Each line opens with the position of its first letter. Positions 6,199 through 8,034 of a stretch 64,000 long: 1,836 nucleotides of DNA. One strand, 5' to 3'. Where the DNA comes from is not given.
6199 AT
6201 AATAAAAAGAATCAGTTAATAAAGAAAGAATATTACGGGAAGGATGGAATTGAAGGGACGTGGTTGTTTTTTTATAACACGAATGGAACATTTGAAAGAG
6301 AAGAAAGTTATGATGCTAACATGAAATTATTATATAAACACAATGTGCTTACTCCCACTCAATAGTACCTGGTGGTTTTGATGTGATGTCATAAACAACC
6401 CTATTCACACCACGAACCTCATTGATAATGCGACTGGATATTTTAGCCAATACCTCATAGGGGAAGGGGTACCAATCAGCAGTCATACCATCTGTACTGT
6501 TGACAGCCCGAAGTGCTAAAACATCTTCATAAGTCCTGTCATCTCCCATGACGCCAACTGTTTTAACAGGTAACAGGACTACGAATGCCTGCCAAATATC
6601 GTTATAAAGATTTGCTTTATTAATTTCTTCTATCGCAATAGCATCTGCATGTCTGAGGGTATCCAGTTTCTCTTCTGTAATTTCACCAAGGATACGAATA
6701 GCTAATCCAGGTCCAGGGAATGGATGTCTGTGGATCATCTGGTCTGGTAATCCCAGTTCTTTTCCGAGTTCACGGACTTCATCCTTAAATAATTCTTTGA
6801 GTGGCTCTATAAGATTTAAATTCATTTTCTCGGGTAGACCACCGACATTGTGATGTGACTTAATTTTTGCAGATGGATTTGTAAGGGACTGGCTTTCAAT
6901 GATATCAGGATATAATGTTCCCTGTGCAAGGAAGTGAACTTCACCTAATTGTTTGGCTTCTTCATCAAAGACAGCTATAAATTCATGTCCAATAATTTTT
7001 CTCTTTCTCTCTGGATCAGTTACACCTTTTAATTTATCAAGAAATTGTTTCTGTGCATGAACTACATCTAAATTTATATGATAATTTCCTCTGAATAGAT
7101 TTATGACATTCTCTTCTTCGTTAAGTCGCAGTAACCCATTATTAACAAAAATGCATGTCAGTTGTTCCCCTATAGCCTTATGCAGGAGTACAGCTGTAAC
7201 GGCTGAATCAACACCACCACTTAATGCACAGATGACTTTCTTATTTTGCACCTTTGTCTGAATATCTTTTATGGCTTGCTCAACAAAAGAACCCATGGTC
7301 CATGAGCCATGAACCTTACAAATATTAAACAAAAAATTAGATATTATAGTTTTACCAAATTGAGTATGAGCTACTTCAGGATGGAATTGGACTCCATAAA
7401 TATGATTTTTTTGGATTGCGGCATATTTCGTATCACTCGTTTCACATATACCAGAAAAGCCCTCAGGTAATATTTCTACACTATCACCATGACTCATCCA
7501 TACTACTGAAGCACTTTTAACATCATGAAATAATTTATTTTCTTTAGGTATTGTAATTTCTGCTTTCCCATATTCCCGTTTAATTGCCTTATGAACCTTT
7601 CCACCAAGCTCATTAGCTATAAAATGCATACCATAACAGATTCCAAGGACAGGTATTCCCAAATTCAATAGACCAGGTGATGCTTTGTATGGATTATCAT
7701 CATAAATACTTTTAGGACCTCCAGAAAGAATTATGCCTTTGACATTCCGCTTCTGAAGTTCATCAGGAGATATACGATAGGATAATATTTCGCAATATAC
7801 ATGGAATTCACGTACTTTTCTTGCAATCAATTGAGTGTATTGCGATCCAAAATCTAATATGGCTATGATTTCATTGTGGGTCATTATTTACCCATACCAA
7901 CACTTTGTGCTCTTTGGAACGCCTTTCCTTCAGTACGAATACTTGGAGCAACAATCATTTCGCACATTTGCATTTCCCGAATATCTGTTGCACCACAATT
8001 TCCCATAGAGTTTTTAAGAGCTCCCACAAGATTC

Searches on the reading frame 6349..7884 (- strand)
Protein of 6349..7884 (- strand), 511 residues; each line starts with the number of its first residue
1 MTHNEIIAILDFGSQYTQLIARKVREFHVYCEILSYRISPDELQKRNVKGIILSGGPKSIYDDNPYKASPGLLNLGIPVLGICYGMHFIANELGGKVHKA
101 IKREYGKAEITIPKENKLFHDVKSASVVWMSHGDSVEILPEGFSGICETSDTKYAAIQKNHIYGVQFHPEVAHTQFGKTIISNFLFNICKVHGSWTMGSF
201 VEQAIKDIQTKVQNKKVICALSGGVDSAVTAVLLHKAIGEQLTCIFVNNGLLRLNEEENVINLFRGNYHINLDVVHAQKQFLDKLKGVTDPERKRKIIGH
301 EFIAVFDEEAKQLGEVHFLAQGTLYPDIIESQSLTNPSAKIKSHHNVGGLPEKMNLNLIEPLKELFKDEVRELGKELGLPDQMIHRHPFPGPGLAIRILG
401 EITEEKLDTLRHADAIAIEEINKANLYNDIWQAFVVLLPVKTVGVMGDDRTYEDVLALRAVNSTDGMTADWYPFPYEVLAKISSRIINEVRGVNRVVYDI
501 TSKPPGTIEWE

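Call 31: search_protein_families(library=pfam, proteins=[window:6349-7884:-], max_evalue=0.001)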
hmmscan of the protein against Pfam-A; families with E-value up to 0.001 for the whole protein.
window:6349-7884:- (511 aa): 6 families
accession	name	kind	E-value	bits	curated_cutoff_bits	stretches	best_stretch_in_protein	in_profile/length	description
PF00958.27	GMP_synt_C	-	1.3e-46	157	27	1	419-510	1-92/92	GMP synthase C terminal domain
PF00117.34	GATase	-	3.8e-43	147.8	22.8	1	9-187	2-189/190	Glutamine amidotransferase class-I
PF02540.23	NAD_synthase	-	6e-11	42.4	21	1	202-241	6-45/242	NAD synthase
PF07722.19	Peptidase_C26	-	3.8e-08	33.8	20.5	1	73-170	102-219/219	Peptidase C26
PF03054.22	tRNA_Me_trans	-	3.8e-07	30.4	20.6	1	215-249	1-34/202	tRNA methyl transferase HUP domain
PF01507.26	PAPS_reduct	-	0.00032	21.2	22.5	1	217-294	2-77/175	Phosphoadenosine phosphosulfate reductase domain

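Call 65: find_homologous_proteins(query=window:6349-7884:-, max_evalue=1e-100)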
Query window:6349-7884:- (511 aa): 8000 proteins with E <= 1e-100 among 8000 candidates; the best 120 are listed.
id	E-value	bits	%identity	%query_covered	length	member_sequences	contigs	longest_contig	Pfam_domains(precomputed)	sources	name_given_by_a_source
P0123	0.0e+0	1170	100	100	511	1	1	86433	PF00958.28,PF07722.20,PF03054.23,PF00117.35,PF02540.24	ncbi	-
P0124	1.4e-257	874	74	100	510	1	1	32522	PF00958.28,PF07722.20,PF03054.23,PF00117.35,PF02540.24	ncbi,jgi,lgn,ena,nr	ncbi:MAG: glutamine-hydrolyzing GMP synthase [Spirochaetota bacterium]|nr:glutamine-hydrolyzing GMP 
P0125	2.0e-255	867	74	100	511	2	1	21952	PF00958.28,PF07722.20,PF03054.23,PF00117.35,PF02540.24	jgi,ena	-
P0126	2.9e-242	823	72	99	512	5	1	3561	PF00958.28,PF07722.20,PF03054.23,PF00117.35,PF02540.24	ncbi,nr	ncbi:MAG TPA: glutamine-hydrolyzing GMP synthase [Spirochaetes bacterium]|nr:glutamine-hydrolyzing G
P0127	3.2e-241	820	71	99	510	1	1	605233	PF00958.28,PF07722.20,PF00117.35,PF02540.24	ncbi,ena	-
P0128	6.2e-240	816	70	100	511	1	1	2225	PF00958.28,PF03054.23,PF00117.35,PF02540.24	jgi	-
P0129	1.3e-234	798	69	100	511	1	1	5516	PF00958.28,PF07722.20,PF03054.23,PF00117.35,PF02540.24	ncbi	-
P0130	1.8e-219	748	65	99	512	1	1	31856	PF00958.28,PF07722.20,PF03054.23,PF00117.35,PF02540.24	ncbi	-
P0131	2.2e-219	748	65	99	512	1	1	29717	PF00958.28,PF07722.20,PF03054.23,PF00117.35,PF02540.24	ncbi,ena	-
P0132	2.3e-219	748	65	99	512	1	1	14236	PF00958.28,PF07722.20,PF03054.23,PF00117.35,PF02540.24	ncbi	-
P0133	2.8e-219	747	65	99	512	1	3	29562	PF00958.28,PF07722.20,PF03054.23,PF00117.35,PF02540.24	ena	-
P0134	3.1e-219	747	64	100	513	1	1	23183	PF00958.28,PF07722.20,PF03054.23,PF00117.35,PF02540.24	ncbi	-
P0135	5.3e-217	740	65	99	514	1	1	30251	PF00958.28,PF07722.20,PF03054.23,PF00117.35,PF02540.24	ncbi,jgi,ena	-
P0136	2.1e-216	738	64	100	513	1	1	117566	PF00958.28,PF07722.20,PF03054.23,PF00117.35,PF02540.24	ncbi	-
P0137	1.1e-215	735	65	99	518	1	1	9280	PF00958.28,PF07722.20,PF03054.23,PF00117.35,PF02540.24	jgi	-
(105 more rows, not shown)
